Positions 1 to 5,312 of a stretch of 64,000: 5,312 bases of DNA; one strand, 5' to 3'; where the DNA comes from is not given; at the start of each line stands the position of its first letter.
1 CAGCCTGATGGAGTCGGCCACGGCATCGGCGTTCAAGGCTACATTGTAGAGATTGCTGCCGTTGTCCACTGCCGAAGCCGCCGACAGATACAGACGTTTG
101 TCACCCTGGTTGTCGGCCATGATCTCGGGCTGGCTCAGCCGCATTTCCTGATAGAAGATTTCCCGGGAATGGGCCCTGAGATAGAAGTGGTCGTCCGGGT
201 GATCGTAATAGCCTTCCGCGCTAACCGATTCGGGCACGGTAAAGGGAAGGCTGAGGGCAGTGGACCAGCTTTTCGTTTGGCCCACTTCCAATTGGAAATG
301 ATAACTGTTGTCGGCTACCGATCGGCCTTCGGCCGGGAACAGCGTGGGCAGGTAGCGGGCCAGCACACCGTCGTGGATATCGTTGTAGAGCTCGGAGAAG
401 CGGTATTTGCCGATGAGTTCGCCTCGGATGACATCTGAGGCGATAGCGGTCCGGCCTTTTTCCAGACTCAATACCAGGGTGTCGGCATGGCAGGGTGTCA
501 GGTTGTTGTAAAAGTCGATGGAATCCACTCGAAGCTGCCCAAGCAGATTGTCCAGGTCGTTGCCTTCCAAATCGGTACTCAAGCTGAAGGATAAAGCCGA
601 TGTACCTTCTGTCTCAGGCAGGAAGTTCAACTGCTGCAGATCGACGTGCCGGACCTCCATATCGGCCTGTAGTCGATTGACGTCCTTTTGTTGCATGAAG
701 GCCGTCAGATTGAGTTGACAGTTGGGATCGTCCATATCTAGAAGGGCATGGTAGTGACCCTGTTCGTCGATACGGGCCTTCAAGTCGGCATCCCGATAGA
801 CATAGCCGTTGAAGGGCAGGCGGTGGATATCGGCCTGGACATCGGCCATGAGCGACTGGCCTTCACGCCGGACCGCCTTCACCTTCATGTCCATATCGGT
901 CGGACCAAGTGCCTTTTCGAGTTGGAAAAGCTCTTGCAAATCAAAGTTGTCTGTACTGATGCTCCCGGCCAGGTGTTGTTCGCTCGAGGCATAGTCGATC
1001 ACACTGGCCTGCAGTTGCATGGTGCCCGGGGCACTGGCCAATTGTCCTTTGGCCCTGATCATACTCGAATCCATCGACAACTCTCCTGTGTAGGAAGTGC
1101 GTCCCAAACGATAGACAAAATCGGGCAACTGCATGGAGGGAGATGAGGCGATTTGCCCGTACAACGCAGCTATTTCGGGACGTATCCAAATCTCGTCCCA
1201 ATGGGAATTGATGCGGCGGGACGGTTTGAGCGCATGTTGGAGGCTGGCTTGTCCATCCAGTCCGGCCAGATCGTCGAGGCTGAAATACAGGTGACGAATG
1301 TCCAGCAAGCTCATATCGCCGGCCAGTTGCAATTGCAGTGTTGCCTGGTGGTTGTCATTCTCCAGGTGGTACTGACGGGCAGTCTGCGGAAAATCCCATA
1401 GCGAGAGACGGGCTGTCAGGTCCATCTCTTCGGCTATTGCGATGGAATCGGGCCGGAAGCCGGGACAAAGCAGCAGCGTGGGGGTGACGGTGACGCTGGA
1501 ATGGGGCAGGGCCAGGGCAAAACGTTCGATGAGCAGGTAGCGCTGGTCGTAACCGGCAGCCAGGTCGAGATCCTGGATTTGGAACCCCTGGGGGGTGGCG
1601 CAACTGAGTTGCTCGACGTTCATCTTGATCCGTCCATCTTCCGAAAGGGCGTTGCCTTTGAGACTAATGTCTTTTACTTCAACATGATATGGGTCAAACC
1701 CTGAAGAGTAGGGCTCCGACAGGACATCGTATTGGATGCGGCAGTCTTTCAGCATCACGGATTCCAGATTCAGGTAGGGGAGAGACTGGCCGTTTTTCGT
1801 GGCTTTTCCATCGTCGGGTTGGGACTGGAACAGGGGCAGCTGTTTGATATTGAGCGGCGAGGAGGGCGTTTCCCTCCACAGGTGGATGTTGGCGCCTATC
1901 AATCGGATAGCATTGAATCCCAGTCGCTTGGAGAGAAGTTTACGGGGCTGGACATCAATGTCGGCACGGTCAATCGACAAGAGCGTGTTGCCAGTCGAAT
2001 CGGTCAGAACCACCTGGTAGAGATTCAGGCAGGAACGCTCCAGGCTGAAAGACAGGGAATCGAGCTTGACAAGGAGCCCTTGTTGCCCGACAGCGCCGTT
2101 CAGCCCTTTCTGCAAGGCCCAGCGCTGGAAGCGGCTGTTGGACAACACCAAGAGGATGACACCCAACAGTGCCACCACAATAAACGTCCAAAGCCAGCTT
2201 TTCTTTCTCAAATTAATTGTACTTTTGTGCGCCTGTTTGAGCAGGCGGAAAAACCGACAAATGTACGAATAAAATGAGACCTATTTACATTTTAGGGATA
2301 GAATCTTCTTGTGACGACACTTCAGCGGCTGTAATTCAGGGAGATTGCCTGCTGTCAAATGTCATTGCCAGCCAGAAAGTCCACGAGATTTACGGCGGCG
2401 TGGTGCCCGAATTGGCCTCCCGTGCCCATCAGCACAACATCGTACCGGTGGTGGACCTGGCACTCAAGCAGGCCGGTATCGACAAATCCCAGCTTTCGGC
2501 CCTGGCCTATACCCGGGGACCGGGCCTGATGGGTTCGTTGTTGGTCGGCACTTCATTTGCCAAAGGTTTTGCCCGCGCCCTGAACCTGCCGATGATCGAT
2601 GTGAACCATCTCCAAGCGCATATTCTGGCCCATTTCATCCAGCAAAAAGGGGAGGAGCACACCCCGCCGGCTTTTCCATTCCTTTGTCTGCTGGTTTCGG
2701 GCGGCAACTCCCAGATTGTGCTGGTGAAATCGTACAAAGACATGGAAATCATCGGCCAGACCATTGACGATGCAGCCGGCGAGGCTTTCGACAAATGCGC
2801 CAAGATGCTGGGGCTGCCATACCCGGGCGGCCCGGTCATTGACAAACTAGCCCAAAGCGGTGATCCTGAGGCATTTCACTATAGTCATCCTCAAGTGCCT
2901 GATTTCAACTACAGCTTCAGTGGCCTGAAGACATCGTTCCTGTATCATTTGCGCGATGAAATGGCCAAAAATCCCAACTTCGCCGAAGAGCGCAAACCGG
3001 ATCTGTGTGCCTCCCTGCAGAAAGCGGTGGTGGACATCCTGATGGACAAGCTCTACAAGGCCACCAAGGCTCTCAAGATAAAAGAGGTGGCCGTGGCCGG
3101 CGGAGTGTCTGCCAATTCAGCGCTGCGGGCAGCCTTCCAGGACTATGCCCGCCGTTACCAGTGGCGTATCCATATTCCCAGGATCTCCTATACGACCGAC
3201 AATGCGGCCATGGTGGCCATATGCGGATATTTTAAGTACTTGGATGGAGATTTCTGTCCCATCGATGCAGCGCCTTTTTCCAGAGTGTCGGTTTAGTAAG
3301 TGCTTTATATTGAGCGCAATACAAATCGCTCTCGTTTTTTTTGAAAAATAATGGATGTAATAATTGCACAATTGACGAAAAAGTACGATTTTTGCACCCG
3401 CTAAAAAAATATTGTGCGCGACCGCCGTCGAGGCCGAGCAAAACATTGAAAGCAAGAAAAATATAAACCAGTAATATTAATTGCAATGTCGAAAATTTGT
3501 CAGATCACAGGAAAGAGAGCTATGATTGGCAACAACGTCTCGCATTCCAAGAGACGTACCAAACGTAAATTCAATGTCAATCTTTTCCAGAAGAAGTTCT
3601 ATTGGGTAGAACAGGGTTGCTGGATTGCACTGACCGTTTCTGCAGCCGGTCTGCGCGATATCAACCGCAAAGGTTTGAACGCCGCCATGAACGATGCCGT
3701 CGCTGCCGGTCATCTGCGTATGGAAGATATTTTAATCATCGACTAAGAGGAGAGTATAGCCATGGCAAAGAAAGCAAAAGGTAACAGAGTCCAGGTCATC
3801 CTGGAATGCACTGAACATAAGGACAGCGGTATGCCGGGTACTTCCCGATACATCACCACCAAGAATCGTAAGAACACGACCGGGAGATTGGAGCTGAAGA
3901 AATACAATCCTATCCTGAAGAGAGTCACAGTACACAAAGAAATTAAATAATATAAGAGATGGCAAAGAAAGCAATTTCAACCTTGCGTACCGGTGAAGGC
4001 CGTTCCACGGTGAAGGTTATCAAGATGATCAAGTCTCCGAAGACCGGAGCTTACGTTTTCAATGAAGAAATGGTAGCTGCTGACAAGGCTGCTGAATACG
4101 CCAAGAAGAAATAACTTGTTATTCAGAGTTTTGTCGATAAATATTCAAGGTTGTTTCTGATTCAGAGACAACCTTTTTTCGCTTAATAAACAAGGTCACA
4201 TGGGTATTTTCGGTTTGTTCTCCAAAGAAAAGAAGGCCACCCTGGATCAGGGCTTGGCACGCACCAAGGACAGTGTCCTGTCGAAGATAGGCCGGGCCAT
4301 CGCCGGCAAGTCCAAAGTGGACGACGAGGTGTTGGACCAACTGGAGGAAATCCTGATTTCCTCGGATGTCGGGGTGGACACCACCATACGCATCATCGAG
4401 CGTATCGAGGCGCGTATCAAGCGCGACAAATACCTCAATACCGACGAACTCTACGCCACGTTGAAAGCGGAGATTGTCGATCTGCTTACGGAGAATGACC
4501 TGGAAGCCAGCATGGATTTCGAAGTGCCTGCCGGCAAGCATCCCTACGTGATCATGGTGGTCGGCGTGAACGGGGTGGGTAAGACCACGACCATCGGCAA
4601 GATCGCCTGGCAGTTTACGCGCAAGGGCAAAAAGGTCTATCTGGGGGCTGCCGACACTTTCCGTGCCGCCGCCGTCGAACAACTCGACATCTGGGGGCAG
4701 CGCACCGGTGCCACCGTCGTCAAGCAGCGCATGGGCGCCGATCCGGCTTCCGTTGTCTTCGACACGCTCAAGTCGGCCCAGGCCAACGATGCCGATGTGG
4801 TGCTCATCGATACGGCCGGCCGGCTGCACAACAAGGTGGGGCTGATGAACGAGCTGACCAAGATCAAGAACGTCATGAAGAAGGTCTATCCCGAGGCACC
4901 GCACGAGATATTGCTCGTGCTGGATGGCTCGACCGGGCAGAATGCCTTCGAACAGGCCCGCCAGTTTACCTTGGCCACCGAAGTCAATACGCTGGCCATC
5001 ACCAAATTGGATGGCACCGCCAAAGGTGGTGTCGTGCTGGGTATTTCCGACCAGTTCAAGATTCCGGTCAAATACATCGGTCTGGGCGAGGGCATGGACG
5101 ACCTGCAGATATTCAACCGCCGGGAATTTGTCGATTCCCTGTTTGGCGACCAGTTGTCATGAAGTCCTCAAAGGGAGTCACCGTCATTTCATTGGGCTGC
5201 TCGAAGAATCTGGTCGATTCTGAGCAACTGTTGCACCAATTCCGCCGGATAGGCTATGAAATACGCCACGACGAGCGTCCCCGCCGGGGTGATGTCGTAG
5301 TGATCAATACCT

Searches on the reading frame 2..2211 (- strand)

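Call 39: search_protein_families(library=pfam, proteins=[window:2-2211:-], max_evalue=0.00001)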
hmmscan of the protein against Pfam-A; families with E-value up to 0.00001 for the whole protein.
window:2-2211:- (736 aa): 1 family
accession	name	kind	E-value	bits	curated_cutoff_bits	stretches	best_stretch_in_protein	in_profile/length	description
PF05359.17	DUF748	-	6e-11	41.6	50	1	2-200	14-211/1037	Domain of Unknown Function (DUF748)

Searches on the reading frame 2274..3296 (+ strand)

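Call 39: search_protein_families(library=pfam, proteins=[window:2274-3296:+], max_evalue=0.00001)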
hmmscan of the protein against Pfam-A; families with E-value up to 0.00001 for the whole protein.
window:2274-3296:+ (340 aa): 1 family
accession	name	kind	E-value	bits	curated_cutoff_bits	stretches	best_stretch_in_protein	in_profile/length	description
PF00814.31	TsaD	-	1.5e-91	307.3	24.8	1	26-315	2-263/264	tRNA N6-adenosine threonylcarbamoyltransferase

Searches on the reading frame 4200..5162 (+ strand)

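Call 39: search_protein_families(library=pfam, proteins=[window:4200-5162:+], max_evalue=0.00001)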
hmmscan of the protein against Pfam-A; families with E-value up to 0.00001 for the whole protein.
window:4200-5162:+ (320 aa): 3 families
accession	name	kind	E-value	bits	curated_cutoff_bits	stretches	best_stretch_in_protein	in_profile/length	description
PF00448.28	SRP54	-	7.1e-74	248.1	22.7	1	115-315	1-195/196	SRP54-type protein, GTPase domain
PF02881.24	SRP54_N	-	2.1e-14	53.9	22.4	1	28-91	3-74/75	SRP54-type protein, helical bundle domain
PF13604.12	AAA_30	-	2.6e-06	27.8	27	1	117-212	20-103/191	AAA domain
